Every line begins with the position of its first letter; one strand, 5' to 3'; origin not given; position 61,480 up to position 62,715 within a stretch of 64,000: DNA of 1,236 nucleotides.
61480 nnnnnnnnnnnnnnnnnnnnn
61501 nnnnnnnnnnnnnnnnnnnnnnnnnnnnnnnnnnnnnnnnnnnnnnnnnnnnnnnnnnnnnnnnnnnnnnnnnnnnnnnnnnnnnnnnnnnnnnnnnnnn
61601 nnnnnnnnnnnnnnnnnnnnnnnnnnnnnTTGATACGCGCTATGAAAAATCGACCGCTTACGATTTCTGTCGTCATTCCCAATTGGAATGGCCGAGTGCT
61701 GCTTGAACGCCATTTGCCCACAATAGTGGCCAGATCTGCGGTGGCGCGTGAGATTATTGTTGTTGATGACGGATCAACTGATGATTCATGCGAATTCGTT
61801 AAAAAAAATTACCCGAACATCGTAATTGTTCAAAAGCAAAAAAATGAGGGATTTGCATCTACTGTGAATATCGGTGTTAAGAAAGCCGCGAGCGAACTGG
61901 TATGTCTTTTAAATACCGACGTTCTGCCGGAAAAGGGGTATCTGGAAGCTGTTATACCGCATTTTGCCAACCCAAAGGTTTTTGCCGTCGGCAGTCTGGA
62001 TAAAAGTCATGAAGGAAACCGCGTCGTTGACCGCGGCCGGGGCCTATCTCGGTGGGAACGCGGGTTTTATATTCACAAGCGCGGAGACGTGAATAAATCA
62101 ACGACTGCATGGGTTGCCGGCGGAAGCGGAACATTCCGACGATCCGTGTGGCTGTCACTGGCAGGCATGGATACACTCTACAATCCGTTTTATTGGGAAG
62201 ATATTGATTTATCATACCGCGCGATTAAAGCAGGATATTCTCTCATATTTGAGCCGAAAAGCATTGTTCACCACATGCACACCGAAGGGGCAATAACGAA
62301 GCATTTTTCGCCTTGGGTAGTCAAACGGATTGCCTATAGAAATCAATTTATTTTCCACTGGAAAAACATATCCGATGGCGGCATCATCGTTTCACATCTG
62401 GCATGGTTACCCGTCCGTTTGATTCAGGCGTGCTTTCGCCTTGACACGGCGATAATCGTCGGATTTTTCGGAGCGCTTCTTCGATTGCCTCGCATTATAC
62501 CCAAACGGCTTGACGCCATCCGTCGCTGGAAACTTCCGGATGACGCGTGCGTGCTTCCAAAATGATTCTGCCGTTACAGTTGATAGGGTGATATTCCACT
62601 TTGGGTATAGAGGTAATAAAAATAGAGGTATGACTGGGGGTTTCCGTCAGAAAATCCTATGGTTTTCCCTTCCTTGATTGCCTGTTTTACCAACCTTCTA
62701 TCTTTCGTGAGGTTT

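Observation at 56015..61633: Two large YfhO-family paralogs interleaved with a GT4 and a GT2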

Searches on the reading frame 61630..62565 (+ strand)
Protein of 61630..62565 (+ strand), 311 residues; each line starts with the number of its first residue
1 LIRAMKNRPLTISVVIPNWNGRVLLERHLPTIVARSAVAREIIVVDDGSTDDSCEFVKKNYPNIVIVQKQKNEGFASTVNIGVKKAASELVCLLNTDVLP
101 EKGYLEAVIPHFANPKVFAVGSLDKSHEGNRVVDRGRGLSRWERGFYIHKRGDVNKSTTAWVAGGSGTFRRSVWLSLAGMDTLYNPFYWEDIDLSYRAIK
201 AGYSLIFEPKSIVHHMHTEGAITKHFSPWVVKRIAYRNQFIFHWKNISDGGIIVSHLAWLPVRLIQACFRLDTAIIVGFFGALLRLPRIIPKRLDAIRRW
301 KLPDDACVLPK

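Call 3: search_protein_families(library=pfam, proteins=[window:61630-62565:+], max_evalue=0.01)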
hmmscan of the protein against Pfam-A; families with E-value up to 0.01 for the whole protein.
window:61630-62565:+ (311 aa): 4 families
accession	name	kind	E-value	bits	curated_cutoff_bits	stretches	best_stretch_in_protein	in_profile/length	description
PF00535.33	Glycos_transf_2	-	5.6e-21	75.6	23.3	1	13-169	1-160/168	Glycosyl transferase family 2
PF13641.12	Glyco_tranf_2_3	-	2.1e-19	70.9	27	1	12-219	3-215/230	Glycosyltransferase like family 2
PF13632.12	Glyco_trans_2_3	-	7.8e-07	29.5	27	1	91-219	2-127/198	Glycosyl transferase family group 2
PF10111.15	Glyco_tranf_2_2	-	0.00064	19.7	27.3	1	39-107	29-101/276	Glycosyltransferase like family 2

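Call 4: search_protein_families(library=ncbifam, proteins=[window:61630-62565:+], max_evalue=0.01)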
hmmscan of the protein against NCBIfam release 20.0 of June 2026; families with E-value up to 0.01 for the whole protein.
window:61630-62565:+ (311 aa): 25 families
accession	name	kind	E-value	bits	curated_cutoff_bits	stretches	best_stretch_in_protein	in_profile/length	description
TIGR03965.1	mycofact_glyco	equivalog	4.2e-28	98.4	280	1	7-236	71-296/467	mycofactocin biosynthesis glycosyltransferase MftF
NF041875.1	EPS_EpsD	equivalog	3.8e-20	72.5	370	1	12-221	1-212/325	exopolysaccharide biosynthesis glycosyltransferase EpsD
TIGR03937.1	PgaC_IcaA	equivalog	1.8e-16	60.1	422.3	1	11-215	46-250/407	poly-beta-1,6-N-acetyl-D-glucosamine synthase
NF007482.0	PRK10073.1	equivalog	1.3e-13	50.7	423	1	5-97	1-95/334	glycosyltransferase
TIGR04283.1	glyco_like_mftF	equivalog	1.6e-12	47.5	182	1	12-117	1-102/221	TIGR04283 family arsenosugar biosynthesis glycosyltransferase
NF038302.1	EPS_HpsE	equivalog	1.1e-08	34.5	300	1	11-122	2-122/307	hormogonium polysaccharide biosynthesis glycosyltransferase HpsE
NF047683.1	TeichurnBiosyTuaG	equivalog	1.4e-08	34.7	400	1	7-107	3-106/252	teichuronic acid biosynthesis protein TuaG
NF038299.1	EPS_HpsN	equivalog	2.7e-07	29.9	425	1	11-120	2-115/317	hormogonium polysaccharide biosynthesis glycosyltransferase HpsN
TIGR01556.1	rhamnosyltran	subfamily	2.8e-07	30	200.55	1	40-218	22-203/281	rhamnosyltransferase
NF053739.1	GlytfEpsEBac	equivalog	2.7e-06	26.6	450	1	12-118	3-113/265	glycosyltransferase EpsE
NF007986.1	PRK10714.1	equivalog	3e-06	26.5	529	1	12-98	8-101/316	undecaprenyl-phosphate 4-deoxy-4-formamido-L-arabinose transferase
NF050050.1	ProtGlycPglI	equivalog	2.5e-05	23.8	500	1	12-98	4-94/306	GalNAc(5)-diNAcBac-PP-undecaprenol beta-1,3-glucosyltransferase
NF041394.1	GtaseAglG_Halo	equivalog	3.1e-05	23.4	440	1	38-122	31-117/304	glucosyl-dolichyl phosphate glucuronosyltransferase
NF050819.1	PolSacchBiosHfsG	equivalog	0.00014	21.2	500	1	28-106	27-111/302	polysaccharide biosynthesis protein HfsG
TIGR04009.1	wcaE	equivalog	0.00019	20.8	369.2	1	12-98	6-94/248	colanic acid biosynthesis glycosyltransferase WcaE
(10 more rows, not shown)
